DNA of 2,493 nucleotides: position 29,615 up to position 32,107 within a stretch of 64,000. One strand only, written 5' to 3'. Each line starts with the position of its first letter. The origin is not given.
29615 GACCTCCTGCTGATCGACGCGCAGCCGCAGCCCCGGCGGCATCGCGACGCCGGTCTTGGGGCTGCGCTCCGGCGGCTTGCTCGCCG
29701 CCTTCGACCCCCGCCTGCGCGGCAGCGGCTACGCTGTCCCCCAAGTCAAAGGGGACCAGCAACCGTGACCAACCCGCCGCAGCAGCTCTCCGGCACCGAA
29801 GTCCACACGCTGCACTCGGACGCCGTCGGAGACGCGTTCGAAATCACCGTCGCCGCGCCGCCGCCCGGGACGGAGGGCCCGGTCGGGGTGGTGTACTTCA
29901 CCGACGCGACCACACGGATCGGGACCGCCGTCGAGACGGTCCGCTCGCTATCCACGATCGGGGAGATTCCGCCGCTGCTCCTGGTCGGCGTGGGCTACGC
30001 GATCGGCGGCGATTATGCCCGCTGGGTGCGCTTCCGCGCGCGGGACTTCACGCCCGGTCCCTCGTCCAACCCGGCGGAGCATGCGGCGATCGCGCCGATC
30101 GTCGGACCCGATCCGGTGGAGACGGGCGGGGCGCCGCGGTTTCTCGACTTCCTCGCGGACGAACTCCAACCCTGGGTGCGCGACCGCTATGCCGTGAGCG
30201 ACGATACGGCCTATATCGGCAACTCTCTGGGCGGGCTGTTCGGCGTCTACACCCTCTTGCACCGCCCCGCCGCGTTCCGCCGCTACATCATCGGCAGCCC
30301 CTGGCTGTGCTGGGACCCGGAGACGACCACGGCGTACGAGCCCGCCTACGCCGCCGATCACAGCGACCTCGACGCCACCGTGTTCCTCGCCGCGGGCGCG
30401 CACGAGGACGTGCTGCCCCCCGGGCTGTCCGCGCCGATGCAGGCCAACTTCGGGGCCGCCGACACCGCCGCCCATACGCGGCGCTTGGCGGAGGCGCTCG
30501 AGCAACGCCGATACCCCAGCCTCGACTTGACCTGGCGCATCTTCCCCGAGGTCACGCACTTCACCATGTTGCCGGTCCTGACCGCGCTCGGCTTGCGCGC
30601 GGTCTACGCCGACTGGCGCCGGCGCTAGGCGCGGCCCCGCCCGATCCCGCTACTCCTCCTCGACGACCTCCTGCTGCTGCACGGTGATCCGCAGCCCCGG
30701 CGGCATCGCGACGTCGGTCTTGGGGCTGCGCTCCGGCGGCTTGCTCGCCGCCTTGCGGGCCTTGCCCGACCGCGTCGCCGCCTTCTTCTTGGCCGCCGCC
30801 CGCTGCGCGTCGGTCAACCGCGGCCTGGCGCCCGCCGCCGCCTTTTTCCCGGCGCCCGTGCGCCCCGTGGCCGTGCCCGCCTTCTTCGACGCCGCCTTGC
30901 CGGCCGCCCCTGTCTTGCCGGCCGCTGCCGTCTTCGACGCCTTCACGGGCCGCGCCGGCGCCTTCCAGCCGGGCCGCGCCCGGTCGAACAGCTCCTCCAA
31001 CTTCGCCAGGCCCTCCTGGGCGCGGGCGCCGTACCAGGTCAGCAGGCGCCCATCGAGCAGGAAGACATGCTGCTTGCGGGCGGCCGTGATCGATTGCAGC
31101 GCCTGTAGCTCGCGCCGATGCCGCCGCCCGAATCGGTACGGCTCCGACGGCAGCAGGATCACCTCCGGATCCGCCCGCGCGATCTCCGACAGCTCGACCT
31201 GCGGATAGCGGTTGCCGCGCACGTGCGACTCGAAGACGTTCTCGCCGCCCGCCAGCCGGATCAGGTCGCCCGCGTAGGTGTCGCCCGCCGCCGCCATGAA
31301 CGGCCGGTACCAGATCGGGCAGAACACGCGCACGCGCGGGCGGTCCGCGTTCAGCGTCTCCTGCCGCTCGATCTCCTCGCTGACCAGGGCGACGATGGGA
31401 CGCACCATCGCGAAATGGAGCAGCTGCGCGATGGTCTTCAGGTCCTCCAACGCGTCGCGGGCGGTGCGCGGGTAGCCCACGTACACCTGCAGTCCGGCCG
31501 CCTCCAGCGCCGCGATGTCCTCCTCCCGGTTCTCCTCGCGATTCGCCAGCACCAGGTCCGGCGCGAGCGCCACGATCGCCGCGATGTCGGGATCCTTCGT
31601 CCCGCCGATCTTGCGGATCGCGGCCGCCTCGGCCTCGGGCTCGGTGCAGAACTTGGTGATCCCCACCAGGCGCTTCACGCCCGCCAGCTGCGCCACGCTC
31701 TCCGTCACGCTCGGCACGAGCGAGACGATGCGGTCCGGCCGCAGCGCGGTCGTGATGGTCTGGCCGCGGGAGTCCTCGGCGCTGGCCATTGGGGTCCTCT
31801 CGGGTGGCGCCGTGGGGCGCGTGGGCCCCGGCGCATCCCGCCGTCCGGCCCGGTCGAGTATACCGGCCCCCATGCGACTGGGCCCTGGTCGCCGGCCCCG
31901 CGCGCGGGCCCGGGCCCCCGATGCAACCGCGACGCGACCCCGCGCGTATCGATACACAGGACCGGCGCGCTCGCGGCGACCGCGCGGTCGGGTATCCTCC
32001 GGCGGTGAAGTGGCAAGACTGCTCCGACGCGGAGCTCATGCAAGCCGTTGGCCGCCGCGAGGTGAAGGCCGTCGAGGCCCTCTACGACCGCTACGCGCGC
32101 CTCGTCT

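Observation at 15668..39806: Recurring genome architecture: accessory genes flanked by duplicated 3' ends of neighbouring genes (three instances in 64 kb)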

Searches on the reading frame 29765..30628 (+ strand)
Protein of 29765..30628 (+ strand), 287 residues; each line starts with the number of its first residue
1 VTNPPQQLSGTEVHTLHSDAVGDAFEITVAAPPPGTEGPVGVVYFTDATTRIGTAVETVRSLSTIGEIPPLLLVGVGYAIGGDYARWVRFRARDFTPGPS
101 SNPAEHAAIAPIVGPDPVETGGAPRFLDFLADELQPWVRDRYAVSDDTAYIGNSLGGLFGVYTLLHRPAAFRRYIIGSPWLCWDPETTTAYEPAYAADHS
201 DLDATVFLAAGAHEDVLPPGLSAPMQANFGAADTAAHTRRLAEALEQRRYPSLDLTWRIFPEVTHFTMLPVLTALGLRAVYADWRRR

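Call 7: search_protein_families(library=pfam, proteins=[window:29765-30628:+], max_evalue=0.01)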
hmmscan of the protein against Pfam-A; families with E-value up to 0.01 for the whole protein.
window:29765-30628:+ (287 aa): 1 family
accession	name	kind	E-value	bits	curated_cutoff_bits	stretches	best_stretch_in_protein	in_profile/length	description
PF00756.26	Esterase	-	2.2e-15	57.5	22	1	119-248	87-222/251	Putative esterase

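Call 35: find_homologous_proteins(query=window:29765-30628:+, max_evalue=1e-10)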
Query window:29765-30628:+ (287 aa): 174 proteins with E <= 1e-10 among 6211 candidates; the best 120 are listed.
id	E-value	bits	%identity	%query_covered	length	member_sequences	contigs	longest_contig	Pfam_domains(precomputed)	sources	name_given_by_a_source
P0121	9.0e-189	645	99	100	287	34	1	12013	PF00756.27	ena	-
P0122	1.8e-149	516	80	100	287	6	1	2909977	PF00756.27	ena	-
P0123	2.0e-142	492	77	100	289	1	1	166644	PF00756.27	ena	-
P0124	2.4e-142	492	76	100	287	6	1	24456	PF00756.27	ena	-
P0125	7.3e-132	458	73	100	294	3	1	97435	PF00756.27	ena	-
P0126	2.9e-110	387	79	75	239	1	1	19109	PF00756.27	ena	-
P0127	9.3e-110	385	86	72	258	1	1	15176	PF00756.27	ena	-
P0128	1.1e-102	362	79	70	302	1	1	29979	PF00756.27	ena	-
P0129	1.4e-99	352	59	99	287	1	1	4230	PF00756.27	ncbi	-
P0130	8.1e-97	343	58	98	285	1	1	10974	PF00756.27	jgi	jgi:predicted alpha/beta superfamily hydrolase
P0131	4.3e-94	334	57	99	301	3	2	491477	PF00756.27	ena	-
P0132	6.6e-93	330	56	99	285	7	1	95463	PF00756.27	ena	-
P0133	7.2e-92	326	57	98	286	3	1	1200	PF00756.27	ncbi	-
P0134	7.2e-91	323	83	59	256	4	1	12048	PF00756.27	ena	-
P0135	1.2e-90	322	56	97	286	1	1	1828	PF00756.27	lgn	-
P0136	6.4e-90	320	56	97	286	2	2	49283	PF00756.27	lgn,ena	-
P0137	1.5e-89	319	55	98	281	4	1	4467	PF00756.27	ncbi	-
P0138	2.4e-87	312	53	98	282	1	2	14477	PF00756.27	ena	-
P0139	3.6e-87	311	54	98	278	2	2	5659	PF00756.27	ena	-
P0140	7.2e-87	310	55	97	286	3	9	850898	PF00756.27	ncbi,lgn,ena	-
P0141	4.3e-86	308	56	97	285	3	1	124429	PF00756.27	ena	-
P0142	7.7e-86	307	54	98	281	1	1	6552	PF00756.27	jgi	jgi:predicted alpha/beta superfamily hydrolase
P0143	3.2e-85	305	54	98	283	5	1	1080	PF00756.27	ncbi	-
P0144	3.7e-85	304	54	97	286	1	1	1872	PF00756.27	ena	-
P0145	2.8e-84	302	53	98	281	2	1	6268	PF00756.27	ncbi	-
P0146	5.6e-83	297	51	98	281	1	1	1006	PF00756.27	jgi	jgi:predicted alpha/beta superfamily hydrolase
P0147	6.5e-83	297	55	98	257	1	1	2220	PF00756.27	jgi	jgi:predicted alpha/beta superfamily hydrolase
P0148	5.0e-82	294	53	96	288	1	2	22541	PF00756.27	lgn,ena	-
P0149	7.8e-82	293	53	99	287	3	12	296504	PF00756.27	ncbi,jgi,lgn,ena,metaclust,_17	metaclust:\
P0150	1.6e-81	292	50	95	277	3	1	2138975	PF00756.27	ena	-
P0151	1.9e-80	289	51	98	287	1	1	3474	PF00756.27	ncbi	-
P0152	3.1e-80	288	52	97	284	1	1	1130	PF00756.27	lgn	-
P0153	4.2e-79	285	51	97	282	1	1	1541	PF00756.27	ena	-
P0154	6.1e-79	284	52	94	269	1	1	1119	PF00756.27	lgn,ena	-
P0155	1.1e-78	283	50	95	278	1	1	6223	PF00756.27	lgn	-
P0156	1.5e-78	283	49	95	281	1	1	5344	PF00756.27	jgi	-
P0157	3.4e-77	278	50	96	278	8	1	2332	PF00756.27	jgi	jgi:predicted alpha/beta superfamily hydrolase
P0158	1.1e-75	273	51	97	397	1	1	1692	PF00756.27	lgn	-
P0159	1.7e-75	273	51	97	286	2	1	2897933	PF00756.27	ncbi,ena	-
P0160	3.0e-74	269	48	95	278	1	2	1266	PF00756.27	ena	-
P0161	9.3e-74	267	46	97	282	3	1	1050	PF00756.27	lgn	-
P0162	1.1e-71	260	48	98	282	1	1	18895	PF00756.27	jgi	jgi:predicted alpha/beta superfamily hydrolase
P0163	1.7e-71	260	43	97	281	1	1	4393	PF00756.27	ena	-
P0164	2.3e-71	259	43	97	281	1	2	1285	PF00756.27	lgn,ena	-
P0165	3.3e-71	259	42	97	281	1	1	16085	PF00756.27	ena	-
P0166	3.3e-71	259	42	97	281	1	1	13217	PF00756.27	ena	-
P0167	4.3e-71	258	45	95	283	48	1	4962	PF00756.27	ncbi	-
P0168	5.9e-71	258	42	97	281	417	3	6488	PF00756.27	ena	-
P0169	6.2e-71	258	42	97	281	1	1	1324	PF00756.27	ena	-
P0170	6.2e-71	258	42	97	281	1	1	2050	PF00756.27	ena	-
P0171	6.2e-71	258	42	97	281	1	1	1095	PF00756.27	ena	-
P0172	8.0e-71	257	42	97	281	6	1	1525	PF00756.27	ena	-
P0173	8.5e-71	257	42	97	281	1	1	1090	PF00756.27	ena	-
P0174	8.5e-71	257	42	97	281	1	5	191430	PF00756.27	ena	-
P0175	8.5e-71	257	42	97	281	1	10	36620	PF00756.27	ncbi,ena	-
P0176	9.4e-71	257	44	95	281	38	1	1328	PF00756.27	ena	-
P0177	1.2e-70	257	42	97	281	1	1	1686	PF00756.27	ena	-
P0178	1.2e-70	257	43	97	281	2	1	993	PF00756.27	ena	-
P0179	1.2e-70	257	42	97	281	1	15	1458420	PF00756.27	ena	-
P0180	1.2e-70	257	42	97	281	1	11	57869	PF00756.27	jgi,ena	-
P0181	1.2e-70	257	42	97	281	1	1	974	PF00756.27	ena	-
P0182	1.6e-70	256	42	97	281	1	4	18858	PF00756.27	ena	-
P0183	1.6e-70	256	42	97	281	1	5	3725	PF00756.27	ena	-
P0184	1.6e-70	256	42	97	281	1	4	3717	PF00756.27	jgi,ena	-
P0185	1.6e-70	256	42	97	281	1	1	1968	PF00756.27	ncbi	-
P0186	2.2e-70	256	42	97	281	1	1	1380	PF00756.27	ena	-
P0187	2.2e-70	256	42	97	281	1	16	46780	PF00756.27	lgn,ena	-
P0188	2.2e-70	256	42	97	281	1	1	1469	PF00756.27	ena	-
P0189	2.2e-70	256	42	97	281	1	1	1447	PF00756.27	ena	-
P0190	2.3e-70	256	42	97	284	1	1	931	PF00756.27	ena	-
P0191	3.1e-70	255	42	97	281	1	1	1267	PF00756.27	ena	-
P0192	3.5e-70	255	42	97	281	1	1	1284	PF00756.27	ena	-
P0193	4.2e-70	255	42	97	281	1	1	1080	PF00756.27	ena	-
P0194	5.7e-70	255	42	97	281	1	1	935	PF00756.27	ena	-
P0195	6.4e-70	254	48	97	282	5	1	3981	PF00756.27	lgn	-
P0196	1.4e-69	253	42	97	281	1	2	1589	PF00756.27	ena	-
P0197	1.5e-69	253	42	97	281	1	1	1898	PF00756.27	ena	-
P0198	1.6e-69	253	47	97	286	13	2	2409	PF00756.27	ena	-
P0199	1.8e-69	253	42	97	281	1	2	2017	PF00756.27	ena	-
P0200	2.1e-69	253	42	97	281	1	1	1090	PF00756.27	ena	-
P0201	2.5e-69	252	47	97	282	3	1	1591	PF00756.27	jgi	jgi:ferri-bacillibactin esterase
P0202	2.7e-69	252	42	97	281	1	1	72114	PF00756.27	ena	-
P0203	3.4e-69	252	42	97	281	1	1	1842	PF00756.27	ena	-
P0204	4.2e-69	252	47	96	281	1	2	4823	PF00756.27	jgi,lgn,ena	-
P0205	5.0e-69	251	46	97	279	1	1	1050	PF00756.27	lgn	-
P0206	5.6e-69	251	48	95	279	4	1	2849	PF00756.27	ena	-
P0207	2.5e-68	249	47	97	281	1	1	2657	PF00756.27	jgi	jgi:predicted alpha/beta superfamily hydrolase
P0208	2.5e-68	249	42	97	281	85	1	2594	PF00756.27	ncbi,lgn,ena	-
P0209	5.0e-68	248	43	95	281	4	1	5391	PF00756.27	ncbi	-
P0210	9.9e-68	247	47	97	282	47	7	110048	PF00756.27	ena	-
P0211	1.1e-67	247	46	96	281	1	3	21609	PF00756.27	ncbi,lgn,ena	-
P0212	5.4e-67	245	47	98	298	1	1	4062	PF00756.27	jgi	jgi:predicted alpha/beta superfamily hydrolase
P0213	5.6e-67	245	45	97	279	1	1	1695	PF00756.27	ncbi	-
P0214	6.4e-67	245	47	90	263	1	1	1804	PF00756.27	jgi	jgi:hypothetical protein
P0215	1.1e-66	244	46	95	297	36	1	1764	PF00756.27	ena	-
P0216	3.7e-66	242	49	90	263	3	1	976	PF00756.27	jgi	-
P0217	4.1e-66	242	47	98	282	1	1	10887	PF00756.27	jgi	jgi:ferri-bacillibactin esterase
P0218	5.5e-66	241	51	82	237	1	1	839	PF00756.27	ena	-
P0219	7.4e-66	241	44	97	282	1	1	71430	PF00756.27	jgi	jgi:predicted alpha/beta superfamily hydrolase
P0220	1.0e-65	241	46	97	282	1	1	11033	PF00756.27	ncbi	-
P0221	2.9e-65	239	45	97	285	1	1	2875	PF00756.27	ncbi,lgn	-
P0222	3.8e-65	239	44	97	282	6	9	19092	PF00756.27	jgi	jgi:predicted alpha/beta superfamily hydrolase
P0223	6.5e-65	238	44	97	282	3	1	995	PF00756.27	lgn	-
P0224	7.6e-65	238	45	98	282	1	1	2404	PF00756.27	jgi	jgi:predicted alpha/beta superfamily hydrolase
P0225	1.2e-64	237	48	99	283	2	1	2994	PF00756.27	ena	-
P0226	2.4e-64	236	43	98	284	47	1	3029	PF00756.27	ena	-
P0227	3.2e-64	236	48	90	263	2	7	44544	PF00756.27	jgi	jgi:hypothetical protein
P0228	4.8e-64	235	44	97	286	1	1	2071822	PF00756.27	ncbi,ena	-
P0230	1.9e-63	233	45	96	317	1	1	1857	PF00756.27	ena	-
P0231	2.1e-63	233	46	90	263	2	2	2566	PF00756.27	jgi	jgi:predicted alpha/beta superfamily hydrolase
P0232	2.6e-62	229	44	95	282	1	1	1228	PF00756.27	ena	-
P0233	4.2e-62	229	44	97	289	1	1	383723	PF00756.27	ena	-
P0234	7.6e-62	228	43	97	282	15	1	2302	PF00756.27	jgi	jgi:predicted alpha/beta superfamily hydrolase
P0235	1.4e-61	227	43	96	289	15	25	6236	PF00756.27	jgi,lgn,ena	jgi:hypothetical protein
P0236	4.6e-61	225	55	73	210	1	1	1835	PF00756.27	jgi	jgi:predicted alpha/beta superfamily hydrolase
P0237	2.1e-60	223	43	96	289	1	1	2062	PF00756.27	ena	-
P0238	2.4e-60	223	43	96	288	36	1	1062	PF00756.27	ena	-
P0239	3.0e-60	223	43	96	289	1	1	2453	PF00756.27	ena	-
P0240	4.6e-60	222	43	96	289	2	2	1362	PF00756.27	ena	-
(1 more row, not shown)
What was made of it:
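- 29765..30628 (+): Locus 2 cargo: esterase of the siderophore-esterase type (PF00756). Sources name homologues 'ferri-bacillibactin esterase' (call 35).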

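Call 36: find_encoding_contigs(protein=P0122, flank=5000, max_places=2)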
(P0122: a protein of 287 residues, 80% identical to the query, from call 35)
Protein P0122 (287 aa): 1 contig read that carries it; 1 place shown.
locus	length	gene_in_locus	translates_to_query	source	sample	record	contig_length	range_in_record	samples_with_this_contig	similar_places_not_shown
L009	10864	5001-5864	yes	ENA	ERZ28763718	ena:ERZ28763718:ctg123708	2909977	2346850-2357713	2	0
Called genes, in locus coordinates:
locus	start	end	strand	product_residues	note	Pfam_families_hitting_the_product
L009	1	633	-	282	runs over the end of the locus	PF13292:DXP_synthase_N (faint), PF00456:Transketolase_N, PF00676:E1_dh (weak)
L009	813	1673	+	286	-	PF04909:Amidohydro_2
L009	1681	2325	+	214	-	PF02834:LigT_PEase, PF13563:2_5_RNA_ligase2, PF02834:LigT_PEase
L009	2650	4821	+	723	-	PF00496:SBP_bac_5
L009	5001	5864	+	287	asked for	PF00756:Esterase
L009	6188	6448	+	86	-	-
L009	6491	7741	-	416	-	PF00109:ketoacyl-synt, PF02801:Ketoacyl-synt_C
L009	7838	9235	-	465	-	PF08245:Mur_ligase_M, PF02875:Mur_ligase_C, PF27239:FOL3_C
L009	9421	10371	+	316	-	PF00316:FBPase, PF18913:FBPase_C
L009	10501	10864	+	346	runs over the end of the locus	PF00274:Glycolytic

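Call 37: find_encoding_contigs(protein=P0123, flank=5000, max_places=2)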
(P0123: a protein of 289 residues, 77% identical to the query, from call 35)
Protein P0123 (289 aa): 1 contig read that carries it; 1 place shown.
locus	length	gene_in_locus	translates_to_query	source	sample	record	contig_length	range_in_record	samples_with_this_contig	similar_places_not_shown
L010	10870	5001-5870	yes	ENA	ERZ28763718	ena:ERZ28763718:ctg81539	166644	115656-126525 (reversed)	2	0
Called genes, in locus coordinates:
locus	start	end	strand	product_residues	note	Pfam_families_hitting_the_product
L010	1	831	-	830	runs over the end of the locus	-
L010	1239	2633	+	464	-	PF00496:SBP_bac_5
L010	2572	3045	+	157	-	-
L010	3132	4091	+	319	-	PF19300:BPD_transp_1_N, PF00528:BPD_transp_1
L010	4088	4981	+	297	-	PF00528:BPD_transp_1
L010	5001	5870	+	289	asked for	PF00756:Esterase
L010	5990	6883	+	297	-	PF05721:PhyH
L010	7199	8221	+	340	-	PF00890:FAD_binding_2 (faint), PF01266:DAO (weak)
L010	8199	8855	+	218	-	PF07992:Pyr_redox_2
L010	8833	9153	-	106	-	-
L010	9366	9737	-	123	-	PF13560:HTH_31, PF01381:HTH_3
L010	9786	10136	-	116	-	PF05973:Gp49 (weak)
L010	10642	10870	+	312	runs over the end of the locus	PF02899:Phage_int_SAM_1 (faint), PF00589:Phage_integrase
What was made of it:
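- One esterase homologue (L010) lies ~5 kb from a Phage_integrase gene (call 37).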

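Call 38: find_encoding_contigs(protein=P0125, flank=5000, max_places=2)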
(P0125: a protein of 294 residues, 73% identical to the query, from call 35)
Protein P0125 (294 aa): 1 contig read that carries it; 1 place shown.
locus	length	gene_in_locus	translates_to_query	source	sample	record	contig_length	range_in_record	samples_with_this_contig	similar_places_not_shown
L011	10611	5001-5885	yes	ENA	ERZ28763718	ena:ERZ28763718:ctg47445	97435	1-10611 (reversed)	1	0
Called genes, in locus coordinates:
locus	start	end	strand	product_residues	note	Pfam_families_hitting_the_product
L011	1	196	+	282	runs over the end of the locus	PF18029:Glyoxalase_6 (faint), PF00903:Glyoxalase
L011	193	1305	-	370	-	PF04909:Amidohydro_2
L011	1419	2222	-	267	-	PF00106:adh_short, PF08659:KR, PF13561:adh_short_C2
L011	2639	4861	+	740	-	-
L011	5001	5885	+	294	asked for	PF00756:Esterase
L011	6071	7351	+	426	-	PF00144:Beta-lactamase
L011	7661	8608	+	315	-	PF05598:DUF772, PF01609:DDE_Tnp_1, PF13612:DDE_Tnp_1_3 (weak)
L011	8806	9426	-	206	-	PF02775:TPP_enzyme_C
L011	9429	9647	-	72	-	-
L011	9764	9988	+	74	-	-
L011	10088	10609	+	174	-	?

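Call 66: find_encoding_contigs(protein=P0127, flank=5000, max_places=3)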
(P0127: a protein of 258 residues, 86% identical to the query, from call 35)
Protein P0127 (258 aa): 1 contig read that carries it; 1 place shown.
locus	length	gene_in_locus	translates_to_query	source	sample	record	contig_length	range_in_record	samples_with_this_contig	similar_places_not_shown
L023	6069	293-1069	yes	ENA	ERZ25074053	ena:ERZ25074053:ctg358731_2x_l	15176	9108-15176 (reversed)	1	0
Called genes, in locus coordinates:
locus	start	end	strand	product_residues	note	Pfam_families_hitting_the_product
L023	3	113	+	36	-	?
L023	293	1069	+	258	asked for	PF00756:Esterase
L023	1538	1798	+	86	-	-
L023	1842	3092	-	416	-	PF00109:ketoacyl-synt, PF02801:Ketoacyl-synt_C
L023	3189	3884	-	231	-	PF27239:FOL3_C, PF02875:Mur_ligase_C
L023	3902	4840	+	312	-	-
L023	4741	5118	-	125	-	-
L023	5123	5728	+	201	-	PF00316:FBPase, PF18913:FBPase_C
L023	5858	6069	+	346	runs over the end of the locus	PF00274:Glycolytic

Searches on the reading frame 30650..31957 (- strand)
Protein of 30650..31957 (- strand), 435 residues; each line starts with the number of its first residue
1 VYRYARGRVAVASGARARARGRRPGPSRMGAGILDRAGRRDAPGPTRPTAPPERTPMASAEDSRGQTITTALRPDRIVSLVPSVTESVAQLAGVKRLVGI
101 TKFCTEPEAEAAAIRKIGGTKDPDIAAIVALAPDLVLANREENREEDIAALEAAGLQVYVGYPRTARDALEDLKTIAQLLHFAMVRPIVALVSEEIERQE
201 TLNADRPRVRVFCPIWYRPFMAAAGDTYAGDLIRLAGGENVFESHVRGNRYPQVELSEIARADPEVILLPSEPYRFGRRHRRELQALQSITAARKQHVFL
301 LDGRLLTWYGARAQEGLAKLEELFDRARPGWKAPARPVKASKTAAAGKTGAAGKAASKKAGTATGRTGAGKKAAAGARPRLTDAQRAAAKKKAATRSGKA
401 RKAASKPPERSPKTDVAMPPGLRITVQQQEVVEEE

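Call 7: search_protein_families(library=pfam, proteins=[window:30650-31957:-], max_evalue=0.01)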
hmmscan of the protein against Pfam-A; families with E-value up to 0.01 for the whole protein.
window:30650-31957:- (435 aa): 1 family
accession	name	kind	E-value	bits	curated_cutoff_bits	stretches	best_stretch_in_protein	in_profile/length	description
PF01497.23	Peripla_BP_2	-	2.8e-21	76.5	27.5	1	77-304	1-234/235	Periplasmic binding protein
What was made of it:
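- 30650..31957 (-): Resident BtuF-like periplasmic binding protein gene (Peripla_BP_2), intact; start codon uncertain. Call 7.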
